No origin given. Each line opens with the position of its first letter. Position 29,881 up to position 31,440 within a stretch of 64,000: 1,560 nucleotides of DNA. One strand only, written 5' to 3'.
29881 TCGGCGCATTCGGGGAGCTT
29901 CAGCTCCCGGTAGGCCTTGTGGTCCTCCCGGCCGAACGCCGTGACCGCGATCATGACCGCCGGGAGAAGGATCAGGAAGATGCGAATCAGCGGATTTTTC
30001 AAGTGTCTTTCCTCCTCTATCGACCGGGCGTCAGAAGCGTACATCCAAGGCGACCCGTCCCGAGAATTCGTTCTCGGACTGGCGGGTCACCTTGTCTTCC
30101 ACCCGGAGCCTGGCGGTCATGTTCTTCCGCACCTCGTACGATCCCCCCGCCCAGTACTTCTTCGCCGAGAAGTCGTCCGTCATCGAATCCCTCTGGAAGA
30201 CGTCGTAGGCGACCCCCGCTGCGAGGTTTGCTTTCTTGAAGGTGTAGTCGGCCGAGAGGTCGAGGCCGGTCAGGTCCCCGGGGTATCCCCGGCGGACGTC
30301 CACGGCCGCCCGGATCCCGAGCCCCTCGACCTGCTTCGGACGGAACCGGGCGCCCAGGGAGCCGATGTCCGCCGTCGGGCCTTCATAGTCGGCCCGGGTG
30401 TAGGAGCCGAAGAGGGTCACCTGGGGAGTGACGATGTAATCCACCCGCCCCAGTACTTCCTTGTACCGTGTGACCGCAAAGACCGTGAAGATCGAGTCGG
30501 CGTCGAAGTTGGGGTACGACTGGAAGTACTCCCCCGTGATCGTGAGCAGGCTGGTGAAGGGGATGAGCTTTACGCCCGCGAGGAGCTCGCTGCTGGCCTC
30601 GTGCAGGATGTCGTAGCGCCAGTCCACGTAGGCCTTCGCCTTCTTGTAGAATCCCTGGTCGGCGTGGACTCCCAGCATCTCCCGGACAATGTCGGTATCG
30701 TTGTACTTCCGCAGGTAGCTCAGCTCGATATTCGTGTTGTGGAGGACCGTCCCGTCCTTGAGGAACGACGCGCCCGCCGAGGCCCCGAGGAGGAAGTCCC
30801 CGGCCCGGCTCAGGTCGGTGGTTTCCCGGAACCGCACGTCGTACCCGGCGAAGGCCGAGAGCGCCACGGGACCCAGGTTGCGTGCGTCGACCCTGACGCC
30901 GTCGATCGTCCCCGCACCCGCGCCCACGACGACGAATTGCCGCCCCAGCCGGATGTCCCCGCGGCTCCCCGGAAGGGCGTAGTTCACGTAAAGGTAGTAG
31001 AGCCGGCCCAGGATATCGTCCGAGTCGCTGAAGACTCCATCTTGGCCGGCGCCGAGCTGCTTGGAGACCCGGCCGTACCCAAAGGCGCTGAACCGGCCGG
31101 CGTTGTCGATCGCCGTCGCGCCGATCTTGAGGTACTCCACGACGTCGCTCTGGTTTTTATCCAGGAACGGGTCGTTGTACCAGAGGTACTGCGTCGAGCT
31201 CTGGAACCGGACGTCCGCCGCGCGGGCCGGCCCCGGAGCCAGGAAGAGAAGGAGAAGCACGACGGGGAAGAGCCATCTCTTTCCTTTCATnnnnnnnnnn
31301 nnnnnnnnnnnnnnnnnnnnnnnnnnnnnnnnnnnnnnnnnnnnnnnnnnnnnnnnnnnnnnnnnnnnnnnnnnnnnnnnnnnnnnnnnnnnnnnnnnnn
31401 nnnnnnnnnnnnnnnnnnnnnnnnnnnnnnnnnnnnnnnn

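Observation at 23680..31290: Porin-cytochrome (Pcc-type) outer-membrane electron conduit operon with an additional decahaem lipoprotein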

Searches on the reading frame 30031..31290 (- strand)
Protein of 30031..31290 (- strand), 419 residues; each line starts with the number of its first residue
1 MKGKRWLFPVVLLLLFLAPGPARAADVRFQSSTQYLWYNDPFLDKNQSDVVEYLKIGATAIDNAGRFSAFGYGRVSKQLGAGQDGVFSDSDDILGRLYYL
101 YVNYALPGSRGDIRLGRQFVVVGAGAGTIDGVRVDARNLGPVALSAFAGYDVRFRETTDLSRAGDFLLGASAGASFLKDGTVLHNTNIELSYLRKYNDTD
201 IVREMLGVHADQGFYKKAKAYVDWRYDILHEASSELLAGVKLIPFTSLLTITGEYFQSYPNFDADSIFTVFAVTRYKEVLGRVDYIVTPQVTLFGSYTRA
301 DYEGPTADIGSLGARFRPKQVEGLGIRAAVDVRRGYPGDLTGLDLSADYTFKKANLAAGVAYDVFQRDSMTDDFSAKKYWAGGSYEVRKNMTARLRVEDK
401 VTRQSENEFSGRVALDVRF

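Call 4: search_protein_families(library=pfam, proteins=[window:30031-31290:-], max_evalue=0.1)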
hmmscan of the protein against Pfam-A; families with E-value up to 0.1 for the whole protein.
window:30031-31290:- (419 aa): 0 families

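Call 5: search_protein_families(library=ncbifam, proteins=[window:30031-31290:-], max_evalue=0.1)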
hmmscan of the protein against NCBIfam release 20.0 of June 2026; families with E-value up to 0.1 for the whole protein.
window:30031-31290:- (419 aa): 0 families

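Call 6: find_homologous_proteins(query=window:30031-31290:-)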
Query window:30031-31290:- (419 aa): 269 proteins with E <= 0.001 among 8000 candidates; the best 120 are listed.
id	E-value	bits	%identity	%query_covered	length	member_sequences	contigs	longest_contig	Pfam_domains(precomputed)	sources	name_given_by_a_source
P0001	3.1e-276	934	100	100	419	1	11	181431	-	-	-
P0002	2.4e-255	865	91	100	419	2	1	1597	-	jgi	jgi:hypothetical protein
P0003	2.5e-251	852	89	100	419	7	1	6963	-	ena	-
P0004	7.3e-251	850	89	100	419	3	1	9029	-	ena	-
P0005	3.6e-247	838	87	100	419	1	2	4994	-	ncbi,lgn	-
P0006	1.2e-229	781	80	100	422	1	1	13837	-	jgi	jgi:hypothetical protein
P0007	3.0e-228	776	81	100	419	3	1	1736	-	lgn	-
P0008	2.4e-225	766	80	100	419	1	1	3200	-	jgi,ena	-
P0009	3.7e-225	766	79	100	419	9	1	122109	-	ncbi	-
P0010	1.1e-221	754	78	100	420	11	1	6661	-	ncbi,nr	ncbi:MAG TPA: hypothetical protein VFF01_09405 [Candidatus Deferrimicrobiaceae bacterium]|nr:hypothe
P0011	3.4e-202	690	74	100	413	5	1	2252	-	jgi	jgi:hypothetical protein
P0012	6.3e-193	660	78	88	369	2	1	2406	-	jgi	jgi:hypothetical protein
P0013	3.9e-190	650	69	100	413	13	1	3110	-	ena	-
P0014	2.1e-181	622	66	100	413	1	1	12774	-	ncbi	-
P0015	4.8e-181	621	66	100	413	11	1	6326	-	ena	-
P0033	5.1e-169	581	64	96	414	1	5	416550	-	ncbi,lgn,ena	-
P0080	1.5e-90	322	39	100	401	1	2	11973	PF13609.13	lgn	-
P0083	2.5e-84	302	39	100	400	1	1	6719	PF13609.13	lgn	-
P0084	7.3e-84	300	41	95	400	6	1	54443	PF13609.13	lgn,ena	-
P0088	1.9e-82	296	39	95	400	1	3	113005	PF13609.13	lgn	-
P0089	3.5e-82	295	39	98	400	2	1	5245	PF13609.13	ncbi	ncbi:MAG: hypothetical protein OHK0040_11670 [bacterium]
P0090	3.6e-82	295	40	97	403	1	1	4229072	-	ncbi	-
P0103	4.8e-78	281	39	94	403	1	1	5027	PF13609.13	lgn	-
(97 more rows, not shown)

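Call 9: find_encoding_contigs(protein=P0090, flank=10000, max_places=3)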
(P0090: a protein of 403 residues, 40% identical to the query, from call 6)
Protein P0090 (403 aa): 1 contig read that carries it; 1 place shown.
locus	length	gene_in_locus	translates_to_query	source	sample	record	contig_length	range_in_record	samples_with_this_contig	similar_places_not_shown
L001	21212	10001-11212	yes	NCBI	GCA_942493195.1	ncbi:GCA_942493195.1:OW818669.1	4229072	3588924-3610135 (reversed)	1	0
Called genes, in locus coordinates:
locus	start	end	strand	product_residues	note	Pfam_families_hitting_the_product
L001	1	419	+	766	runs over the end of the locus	PF00989:PAS, PF08448:PAS_4, PF13188:PAS_8, PF13426:PAS_9, PF00989:PAS, PF13188:PAS_8, PF08447:PAS_3, PF08448:PAS_4, +6 more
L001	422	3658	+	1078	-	PF03924:CHASE, PF00989:PAS, PF13188:PAS_8 (weak), PF08447:PAS_3 (faint), PF13426:PAS_9, PF00512:HisKA (weak), PF02518:HATPase_c, PF00072:Response_reg, +1 more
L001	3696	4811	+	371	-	PF13433:Peripla_BP_5, PF13458:Peripla_BP_6, PF01094:ANF_receptor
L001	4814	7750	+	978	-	PF02743:dCache_1, PF00512:HisKA (faint), PF00989:PAS (faint), PF13426:PAS_9 (weak), PF08448:PAS_4, PF02518:HATPase_c, PF00072:Response_reg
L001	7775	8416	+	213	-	PF00072:Response_reg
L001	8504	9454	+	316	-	PF01694:Rhomboid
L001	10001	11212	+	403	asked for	-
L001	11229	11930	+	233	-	PF14522:Cytochrome_C7 (faint)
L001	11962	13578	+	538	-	PF14522:Cytochrome_C7 (faint), PF14537:Cytochrom_c3_2 (faint), PF22113:Mtrc-MtrF_II-IV_dom (faint), PF09699:Paired_CXXCH_1 (faint)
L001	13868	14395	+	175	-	-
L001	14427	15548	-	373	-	PF00989:PAS, PF13188:PAS_8 (weak), PF13426:PAS_9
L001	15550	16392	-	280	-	PF12849:PBP_like_2, PF13531:SBP_bac_11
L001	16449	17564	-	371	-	PF00072:Response_reg, PF13487:HD_5, PF01966:HD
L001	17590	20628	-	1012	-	PF00512:HisKA, PF02518:HATPase_c, PF00072:Response_reg, PF01627:Hpt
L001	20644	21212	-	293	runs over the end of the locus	PF00497:SBP_bac_3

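Call 10: find_encoding_contigs(protein=P0033, flank=10000, max_places=3)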
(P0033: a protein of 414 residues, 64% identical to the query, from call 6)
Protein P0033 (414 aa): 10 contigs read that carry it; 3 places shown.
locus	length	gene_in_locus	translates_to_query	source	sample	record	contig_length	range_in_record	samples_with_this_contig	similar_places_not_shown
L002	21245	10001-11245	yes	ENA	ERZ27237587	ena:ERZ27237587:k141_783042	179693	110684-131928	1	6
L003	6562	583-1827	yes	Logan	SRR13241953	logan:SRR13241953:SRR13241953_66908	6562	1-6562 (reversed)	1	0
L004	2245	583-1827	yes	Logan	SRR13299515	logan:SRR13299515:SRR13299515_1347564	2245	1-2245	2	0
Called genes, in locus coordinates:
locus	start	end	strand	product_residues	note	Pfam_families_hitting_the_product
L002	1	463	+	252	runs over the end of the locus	PF09339:HTH_IclR, PF01614:IclR_C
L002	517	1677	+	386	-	PF02771:Acyl-CoA_dh_N, PF02770:Acyl-CoA_dh_M, PF00441:Acyl-CoA_dh_1, PF08028:Acyl-CoA_dh_2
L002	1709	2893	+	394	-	PF02515:CoA_transf_3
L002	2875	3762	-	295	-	PF00753:Lactamase_B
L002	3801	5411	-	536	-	PF03023:MurJ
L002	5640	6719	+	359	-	PF01883:FeS_assembly_P, PF01656:CbiA, PF02374:ArsA_ATPase (weak), PF09140:MipZ, PF10609:ParA, PF13614:AAA_31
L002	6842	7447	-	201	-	PF13302:Acetyltransf_3, PF00583:Acetyltransf_1, PF13508:Acetyltransf_7 (weak), PF08445:FR47 (weak)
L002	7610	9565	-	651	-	PF00330:Aconitase, PF00694:Aconitase_C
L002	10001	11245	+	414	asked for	-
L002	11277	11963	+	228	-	-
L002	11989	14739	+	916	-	PF09699:Paired_CXXCH_1 (faint), PF14522:Cytochrome_C7 (faint), PF13435:Cytochrome_C554 (faint), PF22113:Mtrc-MtrF_II-IV_dom (weak)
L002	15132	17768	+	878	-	PF13620:CarboxypepD_reg, PF02335:Cytochrom_C552 (faint), PF09699:Paired_CXXCH_1 (faint), PF14522:Cytochrome_C7 (faint), PF22113:Mtrc-MtrF_II-IV_dom (weak)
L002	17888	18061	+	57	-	-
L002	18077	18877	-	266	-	PF08902:DUF1848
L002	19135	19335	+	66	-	PF00313:CSD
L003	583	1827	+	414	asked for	-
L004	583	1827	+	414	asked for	-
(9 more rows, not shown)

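Call 11: search_solved_structures(query=window:30031-31290:-, max_evalue=10)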
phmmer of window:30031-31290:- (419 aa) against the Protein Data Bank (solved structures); distinct sequences matched with E-value up to 10: 0.

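Call 29: find_related_loci(query=A1, collection=genome_contigs, flank=9000)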
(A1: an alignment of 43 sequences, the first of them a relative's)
Query A1 (419 aa) in genome_contigs; peptide patterns used: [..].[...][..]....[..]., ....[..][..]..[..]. (x = any residue, [..] = any of these).
177 stretches matched a pattern; 157 encode a relative of the query (tblastn E <= 1e-3); the best 80 are kept; 80 distinct loci.
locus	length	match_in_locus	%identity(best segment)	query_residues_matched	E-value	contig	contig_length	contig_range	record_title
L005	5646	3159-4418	79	1-419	0e+0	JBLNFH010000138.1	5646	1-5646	MAG: Deltaproteobacteria bacterium isolate MAG51 PRJNA385547_bin29_renamed_137, whole genome shotgun sequence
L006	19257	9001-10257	79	1-419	0e+0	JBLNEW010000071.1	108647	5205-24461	MAG: Deltaproteobacteria bacterium isolate MAG62 PRJNA488683_bin1_renamed_70, whole genome shotgun sequence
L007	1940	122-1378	79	1-419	0e+0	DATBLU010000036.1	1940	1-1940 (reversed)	MAG TPA_asm: Candidatus Deferrimicrobiaceae bacterium isolate SMAG_U3980 k141_3414365, whole genome shotgun sequence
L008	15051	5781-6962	64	19-419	8e-170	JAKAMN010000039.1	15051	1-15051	MAG: Deltaproteobacteria bacterium isolate WY5.bin26 NODE_6548_length_15051_cov_4.204168, whole genome shotgun sequence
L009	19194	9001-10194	64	17-419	4e-166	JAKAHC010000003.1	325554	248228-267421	MAG: Deltaproteobacteria bacterium isolate WY2.bin79 NODE_23_length_325554_cov_4.393947, whole genome shotgun sequence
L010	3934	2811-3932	66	1-380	1e-167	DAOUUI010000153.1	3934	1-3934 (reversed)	MAG TPA_asm: Deltaproteobacteria bacterium isolate CSMAG_819 CSMAG_819_k141_633991_length_3934_cov_10.0000, whole genome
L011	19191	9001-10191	61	19-419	5e-158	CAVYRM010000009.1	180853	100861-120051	MAG: uncultured delta proteobacterium isolate MFD05942.bin.2.99 genome assembly, contig: contig_73637, whole genome shot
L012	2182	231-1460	59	1-416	3e-166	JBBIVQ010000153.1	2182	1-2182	MAG: Deltaproteobacteria bacterium isolate RSF170216_bin_80 NODE_20750_length_2182_cov_5.32165, whole genome shotgun seq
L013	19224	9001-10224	62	5-419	1e-172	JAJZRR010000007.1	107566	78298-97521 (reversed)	MAG: Deltaproteobacteria bacterium isolate SKS1.bin98 NODE_255_length_107566_cov_35.059327, whole genome shotgun sequenc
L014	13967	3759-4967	40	1-419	5e-91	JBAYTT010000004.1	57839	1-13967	MAG: Pelobacteraceae bacterium isolate SO_2016_LW3_15 scaffold00792_LW162_2016, whole genome shotgun sequence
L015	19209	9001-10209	40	1-419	1e-90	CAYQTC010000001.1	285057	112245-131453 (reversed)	MAG TPA_asm: uncultured Geobacter sp. isolate SRP302447_co3_813 genome assembly, contig: NODE_88_length_285057_cov_33.84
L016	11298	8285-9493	40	1-419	2e-90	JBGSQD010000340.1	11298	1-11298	MAG: Geobacterales bacterium isolate JTS-AC321 k141_4085150, whole genome shotgun sequence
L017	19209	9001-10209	39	1-419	1e-90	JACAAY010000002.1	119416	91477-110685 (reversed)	MAG: Desulfuromonadales bacterium isolate Cfx2-04 MAG4_2, whole genome shotgun sequence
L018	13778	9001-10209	40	1-419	7e-90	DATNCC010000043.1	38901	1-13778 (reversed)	MAG TPA_asm: Dongiaceae bacterium isolate SMAG_U11204 k141_42553, whole genome shotgun sequence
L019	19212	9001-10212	42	1-419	3e-90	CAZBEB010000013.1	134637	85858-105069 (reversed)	MAG TPA_asm: uncultured Geobacter sp. isolate binchicken_co269_196 genome assembly, contig: NODE_131_length_134637_cov_6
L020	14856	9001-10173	40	20-419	2e-88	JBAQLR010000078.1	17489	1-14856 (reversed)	MAG: Syntrophales bacterium isolate MFD12068_ilm_asm_bin3 k127_45046, whole genome shotgun sequence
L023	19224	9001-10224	40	2-419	2e-87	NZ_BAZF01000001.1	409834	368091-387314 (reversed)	Geobacter sp. OR-1, whole genome shotgun sequence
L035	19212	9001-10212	39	1-419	3e-85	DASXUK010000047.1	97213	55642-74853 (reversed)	MAG TPA_asm: Desulfuromonadaceae bacterium isolate SMAG_U4716 k141_272605, whole genome shotgun sequence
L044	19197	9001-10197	39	11-419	5e-84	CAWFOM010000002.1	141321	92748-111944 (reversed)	MAG: uncultured delta proteobacterium isolate MFD05942.bin.3.94 genome assembly, contig: contig_14332, whole genome shot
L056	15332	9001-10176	40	18-419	1e-81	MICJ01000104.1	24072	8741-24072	MAG: Syntrophobacterales bacterium GWC2_56_13 gwc2_scaffold_7563, whole genome shotgun sequence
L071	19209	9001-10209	39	5-419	1e-79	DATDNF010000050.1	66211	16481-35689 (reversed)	MAG TPA_asm: Geobacteraceae bacterium isolate SMAG_U430 k141_41696, whole genome shotgun sequence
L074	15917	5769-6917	39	22-419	3e-78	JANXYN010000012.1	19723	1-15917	MAG: Geobacteraceae bacterium isolate GL140_3_metabat_43 GL140_3_k141_2351262, whole genome shotgun sequence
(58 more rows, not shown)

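Call 34: predict_structure(alignment_id=A1)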
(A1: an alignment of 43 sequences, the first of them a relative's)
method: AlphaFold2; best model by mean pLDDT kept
length: 419 residues; sequences in the alignment: 43
mean_pLDDT: 88.2   pTM: 0.77
mean pLDDT of the five models: 88.2, 87.3, 86.1, 84.9, 84.4
residues with pLDDT >= 90: 259; 70-90: 115; 50-70: 37; < 50: 8
segments of 3 or more residues with pLDDT < 50: 85-90
pLDDT, mean of each block of 10 residues (from residue 1): 61 63 79 92 81 92 89 86 50 80 92 96 94 94 96 77 89 85 88 93 95 91 95 94 89 94 75 85 96 98 93 96 97 93 97 97 84 87 96 97 86 95
secondary structure, 60 per line:
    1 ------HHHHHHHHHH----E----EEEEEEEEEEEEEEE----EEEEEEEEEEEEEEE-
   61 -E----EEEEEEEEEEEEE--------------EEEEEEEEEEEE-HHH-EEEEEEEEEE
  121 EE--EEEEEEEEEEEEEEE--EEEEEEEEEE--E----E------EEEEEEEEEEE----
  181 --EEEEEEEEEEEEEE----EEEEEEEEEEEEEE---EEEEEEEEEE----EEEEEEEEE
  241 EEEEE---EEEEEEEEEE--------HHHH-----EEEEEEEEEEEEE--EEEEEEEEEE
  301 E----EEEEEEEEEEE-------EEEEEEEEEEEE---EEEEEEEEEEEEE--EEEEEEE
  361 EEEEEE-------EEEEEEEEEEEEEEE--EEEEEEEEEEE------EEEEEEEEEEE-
elements in order: H7-16 E26-40 E45-59 E67-79 E94-105 E111-122 E125-139 E142-151 E166-176 E183-196 E201-214 E218-227 E232-245 E249-258 H267-270 E276-288 E291-301 E306-316 E324-335 E339-351 E354-366 E374-388 E391-401 E408-418

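Call 38: fold_search(model_id=the predicted structure, library=pdb)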
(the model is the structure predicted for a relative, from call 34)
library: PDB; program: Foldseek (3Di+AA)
matches with E <= 10: 937; with E <= 0.001: 317
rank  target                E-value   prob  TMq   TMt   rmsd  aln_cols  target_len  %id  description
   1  3rfz_B                4.2e-10  1.00  0.48  0.29  18.5       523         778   10  Crystal structure of the FimD usher bound to its cognate FimC:FimH substrate (released 2011-06-01)
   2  5ldv                  6.0e-10  1.00  0.40  0.41  13.3       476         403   15  Crystal Structures of MOMP from Campylobacter jejuni (released 2016-10-26)
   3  5ldt_A                7.3e-10  1.00  0.40  0.41  13.6       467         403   14  Crystal Structures of MOMP from Campylobacter jejuni (released 2016-10-26)
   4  2vqi_A                3.2e-09  1.00  0.50  0.45   9.7       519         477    9  Structure of the P pilus usher (PapC) translocation pore (released 2008-05-27)
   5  9fxs_D                3.2e-09  1.00  0.47  0.32  19.5       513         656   10  Cryo-EM structure of the type 1 pilus complex including pilus rod and FimI-bound assembly platform after incorporation (released 2025-06-04)
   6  9bog_D                6.7e-09  1.00  0.48  0.28  16.5       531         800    9  Structural basis for adhesin secretion by the outer-membrane usher in type 1 pili (released 2024-10-09)
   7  9fw9_D                1.0e-08  1.00  0.49  0.33  16.8       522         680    8  Cryo-EM structure of the type 1 pilus assembly platform as part of the FimA-bound chaperone-usher pilus complex (FimDH (released 2025-06-04)
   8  3rfz_E                1.1e-08  1.00  0.47  0.28  18.9       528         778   10  Crystal structure of the FimD usher bound to its cognate FimC:FimH substrate (released 2011-06-01)
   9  3rbh_D                1.3e-08  1.00  0.43  0.44  11.7       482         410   11  Structure of alginate export protein AlgE from Pseudomonas aeruginosa (released 2011-07-27)
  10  5dl5                  1.6e-08  1.00  0.44  0.44  11.4       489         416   11  Crystal structure of Acinetobacter baumannii OccAB1 (released 2016-02-03)
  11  3jty_B                1.6e-08  1.00  0.43  0.46  11.5       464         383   12  Crystal structure of a BenF-like porin from Pseudomonas fluorescens Pf-5 (released 2009-10-20)
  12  3rbh_C                1.7e-08  1.00  0.43  0.44  12.3       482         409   12  Structure of alginate export protein AlgE from Pseudomonas aeruginosa (released 2011-07-27)
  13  4azl_B                1.9e-08  1.00  0.43  0.42  13.6       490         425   12  In meso structure of alginate transporter, AlgE, from Pseudomoas aeruginosa, PAO1, crystal form 2. (released 2013-07-03)
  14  7vtz                  1.9e-08  1.00  0.42  0.41  11.2       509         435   11  Chitoporin from Escherichia coli (released 2022-11-09)
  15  3fip_A                2.2e-08  1.00  0.43  0.41  13.2       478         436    8  Crystal structure of Usher PapC translocation pore (released 2009-09-08)
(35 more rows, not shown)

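Call 65: search_protein_families(library=ncbifam, proteins=[L044:11019-13358:+, L056:11010-13322:+, L074:7733-9970:+, L020:11061-13415:+, L071:11027-13240:+, L035:11045-13330:+, L023:10993-13263:+, L014:5715-8006:+, L006:2963-5470:+, L006:6149-8671:+], max_evalue=1e-10)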
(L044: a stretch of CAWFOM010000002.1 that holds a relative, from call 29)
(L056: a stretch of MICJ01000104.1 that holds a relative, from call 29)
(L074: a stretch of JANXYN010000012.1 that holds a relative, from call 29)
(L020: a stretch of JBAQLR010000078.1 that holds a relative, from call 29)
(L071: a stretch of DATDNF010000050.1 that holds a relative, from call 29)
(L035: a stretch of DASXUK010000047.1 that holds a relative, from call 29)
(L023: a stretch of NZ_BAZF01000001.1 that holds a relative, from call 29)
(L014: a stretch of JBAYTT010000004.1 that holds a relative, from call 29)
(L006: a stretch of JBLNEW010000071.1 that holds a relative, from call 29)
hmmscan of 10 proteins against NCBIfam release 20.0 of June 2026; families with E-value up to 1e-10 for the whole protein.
L044:11019-13358:+ (779 aa): 1 family
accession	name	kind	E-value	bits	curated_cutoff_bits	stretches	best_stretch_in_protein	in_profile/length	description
TIGR03507.1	decahem_SO1788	subfamily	7.1e-132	441.1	209.3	1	56-775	2-672/672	OmcA/MtrC family decaheme c-type cytochrome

L056:11010-13322:+ (770 aa): 1 family
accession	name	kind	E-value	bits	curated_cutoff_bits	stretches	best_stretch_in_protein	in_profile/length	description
TIGR03507.1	decahem_SO1788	subfamily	4.1e-133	445.2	209.3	1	56-766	2-672/672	OmcA/MtrC family decaheme c-type cytochrome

L074:7733-9970:+ (745 aa): 1 family
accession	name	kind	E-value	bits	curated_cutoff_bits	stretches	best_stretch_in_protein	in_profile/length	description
TIGR03507.1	decahem_SO1788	subfamily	1e-127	427.4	209.3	1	58-741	3-672/672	OmcA/MtrC family decaheme c-type cytochrome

L020:11061-13415:+ (784 aa): 1 family
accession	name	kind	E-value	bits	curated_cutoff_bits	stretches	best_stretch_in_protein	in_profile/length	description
TIGR03507.1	decahem_SO1788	subfamily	2.2e-125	419.7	209.3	1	73-780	2-672/672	OmcA/MtrC family decaheme c-type cytochrome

L071:11027-13240:+ (737 aa): 0 families

L035:11045-13330:+ (761 aa): 1 family
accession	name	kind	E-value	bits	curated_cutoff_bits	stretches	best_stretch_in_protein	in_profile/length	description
TIGR03507.1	decahem_SO1788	subfamily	6.1e-11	41.5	209.3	0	89-289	488-663/672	OmcA/MtrC family decaheme c-type cytochrome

L023:10993-13263:+ (756 aa): 0 families

L014:5715-8006:+ (763 aa): 0 families

L006:2963-5470:+ (835 aa): 1 family
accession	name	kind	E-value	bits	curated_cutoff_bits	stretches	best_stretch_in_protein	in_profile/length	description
TIGR03507.1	decahem_SO1788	subfamily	4.5e-90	303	209.3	1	204-822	47-648/672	OmcA/MtrC family decaheme c-type cytochrome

L006:6149-8671:+ (840 aa): 1 family
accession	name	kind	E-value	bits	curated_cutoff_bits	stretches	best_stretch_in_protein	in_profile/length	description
TIGR03507.1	decahem_SO1788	subfamily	2.1e-101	340.5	209.3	1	164-827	8-648/672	OmcA/MtrC family decaheme c-type cytochrome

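Call 72: find_encoding_contigs(protein=P0001, flank=1000, max_places=4)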
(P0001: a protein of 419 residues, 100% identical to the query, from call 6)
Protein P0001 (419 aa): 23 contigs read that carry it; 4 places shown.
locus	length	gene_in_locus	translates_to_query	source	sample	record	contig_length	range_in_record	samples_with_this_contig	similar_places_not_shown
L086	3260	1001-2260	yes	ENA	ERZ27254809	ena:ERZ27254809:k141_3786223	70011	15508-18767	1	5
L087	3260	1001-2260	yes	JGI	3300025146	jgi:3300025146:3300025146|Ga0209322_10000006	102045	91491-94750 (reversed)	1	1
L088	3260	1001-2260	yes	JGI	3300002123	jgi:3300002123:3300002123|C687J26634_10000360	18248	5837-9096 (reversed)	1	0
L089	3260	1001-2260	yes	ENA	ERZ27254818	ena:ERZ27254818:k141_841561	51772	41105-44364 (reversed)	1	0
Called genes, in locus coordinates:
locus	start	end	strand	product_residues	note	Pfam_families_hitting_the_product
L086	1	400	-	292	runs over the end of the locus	PF12974:Phosphonate-bd, PF09084:NMT1 (faint)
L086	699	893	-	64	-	-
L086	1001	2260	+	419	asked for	-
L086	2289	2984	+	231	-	PF14522:Cytochrome_C7 (faint)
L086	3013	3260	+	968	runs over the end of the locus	PF13435:Cytochrome_C554 (faint), PF14522:Cytochrome_C7 (faint), PF14537:Cytochrom_c3_2 (faint), PF22113:Mtrc-MtrF_II-IV_dom (faint)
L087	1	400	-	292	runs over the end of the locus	PF12974:Phosphonate-bd, PF09084:NMT1 (faint)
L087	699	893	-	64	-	-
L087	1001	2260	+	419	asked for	-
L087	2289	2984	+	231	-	PF14522:Cytochrome_C7 (faint)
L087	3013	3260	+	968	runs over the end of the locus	PF13435:Cytochrome_C554 (faint), PF14522:Cytochrome_C7 (faint), PF14537:Cytochrom_c3_2 (faint), PF22113:Mtrc-MtrF_II-IV_dom (faint)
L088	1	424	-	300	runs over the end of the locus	PF12974:Phosphonate-bd, PF09084:NMT1 (faint)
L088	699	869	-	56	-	-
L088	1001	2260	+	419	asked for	-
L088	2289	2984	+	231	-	PF14522:Cytochrome_C7 (faint)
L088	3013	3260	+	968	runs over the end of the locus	PF13435:Cytochrome_C554 (faint), PF14522:Cytochrome_C7 (faint), PF14537:Cytochrom_c3_2 (faint), PF22113:Mtrc-MtrF_II-IV_dom (faint)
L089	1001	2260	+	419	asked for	-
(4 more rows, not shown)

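Call 75: search_protein_representatives(alignment_id=A1)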
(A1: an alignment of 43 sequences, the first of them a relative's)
Query: 43 sequences, 409 profile positions. Proteins with E-value up to 0.001 (for the whole library): 897; up to 1e-10: 358; up to 1e-30: 55. The best 150 are listed.
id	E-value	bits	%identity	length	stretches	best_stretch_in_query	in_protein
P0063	4.5e-174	595.5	-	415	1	1-409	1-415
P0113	1.4e-163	560.9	-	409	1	7-409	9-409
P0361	2.3e-151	520.7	-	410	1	8-408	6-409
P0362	3.9e-113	394.8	-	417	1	8-408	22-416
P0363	1.8e-111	389.3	-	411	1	5-409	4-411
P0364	3.5e-108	378.5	-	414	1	5-408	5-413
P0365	1.1e-105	370.3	-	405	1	1-409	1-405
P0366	4.9e-105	368.1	-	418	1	3-409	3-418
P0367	1.1e-102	360.4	-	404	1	7-409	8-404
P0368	7.2e-102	357.7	-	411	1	8-408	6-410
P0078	7.1e-97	341.2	-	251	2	1-162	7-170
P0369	7.1e-96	337.9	-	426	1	7-407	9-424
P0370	7.4e-95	334.6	-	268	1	151-409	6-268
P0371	1.1e-94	334.0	-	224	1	187-409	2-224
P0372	1.2e-91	324.0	-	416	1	9-408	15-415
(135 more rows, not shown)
